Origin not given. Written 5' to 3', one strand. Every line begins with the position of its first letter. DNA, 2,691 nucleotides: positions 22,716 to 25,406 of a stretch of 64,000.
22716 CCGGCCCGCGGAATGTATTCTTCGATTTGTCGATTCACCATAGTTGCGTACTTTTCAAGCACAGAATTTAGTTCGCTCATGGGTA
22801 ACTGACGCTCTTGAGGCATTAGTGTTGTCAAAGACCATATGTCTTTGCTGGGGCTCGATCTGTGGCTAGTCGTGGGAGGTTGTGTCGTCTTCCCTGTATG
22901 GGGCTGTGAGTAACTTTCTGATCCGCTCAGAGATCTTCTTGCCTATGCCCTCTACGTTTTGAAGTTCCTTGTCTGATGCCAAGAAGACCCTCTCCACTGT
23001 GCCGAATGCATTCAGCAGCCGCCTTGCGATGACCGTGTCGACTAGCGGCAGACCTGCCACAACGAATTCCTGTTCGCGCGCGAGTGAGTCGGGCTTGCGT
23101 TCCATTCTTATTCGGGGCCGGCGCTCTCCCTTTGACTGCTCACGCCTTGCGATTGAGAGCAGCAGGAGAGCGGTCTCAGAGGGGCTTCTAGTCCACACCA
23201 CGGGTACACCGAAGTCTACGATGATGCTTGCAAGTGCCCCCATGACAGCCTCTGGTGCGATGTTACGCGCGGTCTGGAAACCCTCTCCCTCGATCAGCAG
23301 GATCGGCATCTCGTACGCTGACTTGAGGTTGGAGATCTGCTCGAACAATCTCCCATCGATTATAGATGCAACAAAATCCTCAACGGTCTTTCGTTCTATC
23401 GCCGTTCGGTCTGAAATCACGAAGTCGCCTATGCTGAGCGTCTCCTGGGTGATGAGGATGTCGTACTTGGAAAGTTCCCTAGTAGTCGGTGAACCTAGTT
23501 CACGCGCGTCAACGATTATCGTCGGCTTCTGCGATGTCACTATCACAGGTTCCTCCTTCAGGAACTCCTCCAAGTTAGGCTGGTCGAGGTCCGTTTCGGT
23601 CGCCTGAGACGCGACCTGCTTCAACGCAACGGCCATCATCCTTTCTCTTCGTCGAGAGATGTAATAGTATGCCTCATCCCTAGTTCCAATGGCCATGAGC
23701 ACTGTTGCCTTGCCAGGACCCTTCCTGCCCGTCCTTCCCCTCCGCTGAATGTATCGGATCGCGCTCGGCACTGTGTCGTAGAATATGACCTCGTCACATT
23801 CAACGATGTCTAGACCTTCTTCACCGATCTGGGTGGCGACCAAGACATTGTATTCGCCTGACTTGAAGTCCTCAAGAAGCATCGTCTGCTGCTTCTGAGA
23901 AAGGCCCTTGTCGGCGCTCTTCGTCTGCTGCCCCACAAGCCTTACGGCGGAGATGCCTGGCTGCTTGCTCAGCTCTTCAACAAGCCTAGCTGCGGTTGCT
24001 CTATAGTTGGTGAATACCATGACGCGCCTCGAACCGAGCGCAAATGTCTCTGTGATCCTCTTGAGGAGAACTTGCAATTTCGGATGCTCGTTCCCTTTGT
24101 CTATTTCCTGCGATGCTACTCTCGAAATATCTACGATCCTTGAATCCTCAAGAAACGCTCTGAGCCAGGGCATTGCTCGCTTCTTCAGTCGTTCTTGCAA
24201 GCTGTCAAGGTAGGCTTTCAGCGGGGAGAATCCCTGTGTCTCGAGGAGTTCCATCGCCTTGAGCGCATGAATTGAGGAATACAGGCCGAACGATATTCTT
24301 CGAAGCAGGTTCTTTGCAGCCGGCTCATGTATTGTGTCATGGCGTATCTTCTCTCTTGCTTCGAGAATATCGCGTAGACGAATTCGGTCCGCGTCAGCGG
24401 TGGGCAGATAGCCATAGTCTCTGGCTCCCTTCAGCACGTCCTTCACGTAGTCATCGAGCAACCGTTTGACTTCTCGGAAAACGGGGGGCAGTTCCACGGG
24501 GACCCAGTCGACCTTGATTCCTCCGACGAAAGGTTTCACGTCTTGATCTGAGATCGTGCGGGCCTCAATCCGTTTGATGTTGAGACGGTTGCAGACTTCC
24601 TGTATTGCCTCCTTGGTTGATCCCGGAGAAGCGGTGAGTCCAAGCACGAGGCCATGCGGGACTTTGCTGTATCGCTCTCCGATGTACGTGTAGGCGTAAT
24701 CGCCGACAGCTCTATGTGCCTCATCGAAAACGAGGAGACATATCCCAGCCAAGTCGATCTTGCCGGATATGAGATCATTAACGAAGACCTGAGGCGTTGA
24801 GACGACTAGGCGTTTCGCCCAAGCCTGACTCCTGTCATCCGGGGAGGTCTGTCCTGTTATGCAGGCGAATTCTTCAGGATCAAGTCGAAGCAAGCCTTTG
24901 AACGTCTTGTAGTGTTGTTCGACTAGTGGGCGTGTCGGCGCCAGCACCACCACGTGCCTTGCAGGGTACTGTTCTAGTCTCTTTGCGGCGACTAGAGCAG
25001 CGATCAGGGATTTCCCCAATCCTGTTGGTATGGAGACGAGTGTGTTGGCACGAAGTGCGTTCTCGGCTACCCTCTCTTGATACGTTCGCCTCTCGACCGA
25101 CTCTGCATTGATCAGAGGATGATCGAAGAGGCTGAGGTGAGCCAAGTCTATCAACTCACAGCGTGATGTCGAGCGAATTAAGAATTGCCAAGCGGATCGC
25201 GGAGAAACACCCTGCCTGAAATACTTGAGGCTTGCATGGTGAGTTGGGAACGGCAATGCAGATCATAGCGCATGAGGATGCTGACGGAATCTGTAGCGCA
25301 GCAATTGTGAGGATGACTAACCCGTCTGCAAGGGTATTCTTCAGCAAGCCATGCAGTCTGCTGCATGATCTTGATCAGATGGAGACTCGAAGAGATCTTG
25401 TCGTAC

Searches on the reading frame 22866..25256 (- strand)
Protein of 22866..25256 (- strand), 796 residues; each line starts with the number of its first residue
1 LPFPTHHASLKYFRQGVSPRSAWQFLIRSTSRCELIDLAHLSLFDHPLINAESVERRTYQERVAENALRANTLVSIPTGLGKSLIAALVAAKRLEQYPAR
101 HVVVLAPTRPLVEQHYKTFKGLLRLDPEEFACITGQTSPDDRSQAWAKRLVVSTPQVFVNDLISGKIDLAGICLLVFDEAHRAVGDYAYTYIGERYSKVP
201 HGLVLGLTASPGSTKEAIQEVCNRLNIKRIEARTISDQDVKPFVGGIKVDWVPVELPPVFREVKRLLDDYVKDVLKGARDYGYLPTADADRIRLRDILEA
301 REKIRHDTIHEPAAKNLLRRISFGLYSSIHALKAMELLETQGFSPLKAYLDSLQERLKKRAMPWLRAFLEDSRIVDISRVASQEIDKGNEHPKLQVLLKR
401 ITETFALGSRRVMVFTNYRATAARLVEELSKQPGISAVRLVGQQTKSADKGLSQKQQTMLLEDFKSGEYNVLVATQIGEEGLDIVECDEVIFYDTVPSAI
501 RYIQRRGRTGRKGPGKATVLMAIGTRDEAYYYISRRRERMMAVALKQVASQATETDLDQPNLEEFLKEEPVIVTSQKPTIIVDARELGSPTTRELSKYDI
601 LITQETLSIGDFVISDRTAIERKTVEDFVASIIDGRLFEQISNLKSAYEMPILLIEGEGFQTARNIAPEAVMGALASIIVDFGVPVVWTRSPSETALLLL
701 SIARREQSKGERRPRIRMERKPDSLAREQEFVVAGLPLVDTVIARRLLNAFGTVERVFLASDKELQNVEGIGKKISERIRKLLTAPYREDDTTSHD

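Call 20: search_protein_families(library=pfam, proteins=[window:22866-25256:-], max_evalue=0.00001)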
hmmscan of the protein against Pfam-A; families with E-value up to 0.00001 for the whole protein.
window:22866-25256:- (796 aa): 7 families
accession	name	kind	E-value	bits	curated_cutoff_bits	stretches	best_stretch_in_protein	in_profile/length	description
PF02732.21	ERCC4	-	2.5e-31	108.9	24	1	582-700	1-138/140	ERCC4 domain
PF00271.37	Helicase_C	-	1.7e-24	86.6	23.5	1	407-513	13-110/110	Helicase conserved C-terminal domain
PF00270.35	DEAD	-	1.2e-22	80.9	26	1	58-213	2-162/167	DEAD/DEAH box helicase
PF04851.21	ResIII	-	8.3e-19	68.5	22.5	1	55-211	3-162/164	Type III restriction enzyme, res subunit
PF12826.13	HHH_2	-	7.9e-08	32.8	27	1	735-785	7-57/64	Helix-hairpin-helix motif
PF14520.12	HHH_5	-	8.6e-08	33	27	1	736-780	7-52/57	Helix-hairpin-helix domain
PF21210.2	RNA_helicase_helical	-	2.9e-07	31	27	1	271-373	4-102/108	Putative ATP-dependent RNA helicase, helical bundle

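Call 60: find_homologous_proteins(query=window:22869-25256:-, max_evalue=1e-50)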
Query window:22869-25256:- (796 aa): 7023 proteins with E <= 1e-50 among 8000 candidates; the best 120 are listed.
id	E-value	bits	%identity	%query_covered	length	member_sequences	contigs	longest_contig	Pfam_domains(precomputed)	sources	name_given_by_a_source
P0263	0.0e+0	1530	91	96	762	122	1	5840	PF12826.14,PF00270.36,PF14520.13,PF21210.4,PF02732.22,PF00271.38,PF22590.3,PF04851.22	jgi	-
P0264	0.0e+0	1488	89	95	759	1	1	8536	PF12826.14,PF00270.36,PF14520.13,PF21210.4,PF02732.22,PF00271.38,PF22590.3,PF04851.22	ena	-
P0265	0.0e+0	1474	88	95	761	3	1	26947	PF12826.14,PF00270.36,PF14520.13,PF21210.4,PF02732.22,PF00271.38,PF22590.3,PF04851.22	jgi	-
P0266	0.0e+0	1472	88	95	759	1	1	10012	PF12826.14,PF00270.36,PF14520.13,PF21210.4,PF02732.22,PF00271.38,PF22590.3,PF04851.22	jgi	-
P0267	0.0e+0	1472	88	95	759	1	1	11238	PF12826.14,PF00270.36,PF14520.13,PF21210.4,PF02732.22,PF00271.38,PF22590.3,PF04851.22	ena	-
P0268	0.0e+0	1470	88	95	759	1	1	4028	PF12826.14,PF00270.36,PF14520.13,PF21210.4,PF02732.22,PF00271.38,PF22590.3,PF04851.22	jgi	-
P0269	0.0e+0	1469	87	95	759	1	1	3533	PF12826.14,PF00270.36,PF14520.13,PF21210.4,PF02732.22,PF00271.38,PF22590.3,PF04851.22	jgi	-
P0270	0.0e+0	1468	87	95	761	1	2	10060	PF12826.14,PF00270.36,PF14520.13,PF21210.4,PF02732.22,PF00271.38,PF22590.3,PF04851.22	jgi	-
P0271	0.0e+0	1467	87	95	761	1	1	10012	PF12826.14,PF00270.36,PF14520.13,PF21210.4,PF02732.22,PF00271.38,PF22590.3,PF04851.22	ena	-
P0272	0.0e+0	1467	86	95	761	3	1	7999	PF12826.14,PF00270.36,PF14520.13,PF21210.4,PF02732.22,PF00271.38,PF22590.3,PF04851.22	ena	-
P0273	0.0e+0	1465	86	95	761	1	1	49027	PF12826.14,PF00270.36,PF14520.13,PF21210.4,PF02732.22,PF00271.38,PF22590.3,PF04851.22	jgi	jgi:Fanconi anemia group M protein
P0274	0.0e+0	1465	86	95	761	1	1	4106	PF12826.14,PF00270.36,PF14520.13,PF21210.4,PF02732.22,PF00271.38,PF22590.3,PF04851.22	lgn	-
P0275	0.0e+0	1464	87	95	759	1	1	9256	PF12826.14,PF00270.36,PF14520.13,PF21210.4,PF02732.22,PF00271.38,PF22590.3,PF04851.22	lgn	-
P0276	0.0e+0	1464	87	95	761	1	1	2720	PF12826.14,PF00270.36,PF14520.13,PF21210.4,PF02732.22,PF00271.38,PF22590.3,PF04851.22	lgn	-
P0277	0.0e+0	1462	86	95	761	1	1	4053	PF12826.14,PF00270.36,PF14520.13,PF21210.4,PF02732.22,PF00271.38,PF22590.3,PF04851.22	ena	-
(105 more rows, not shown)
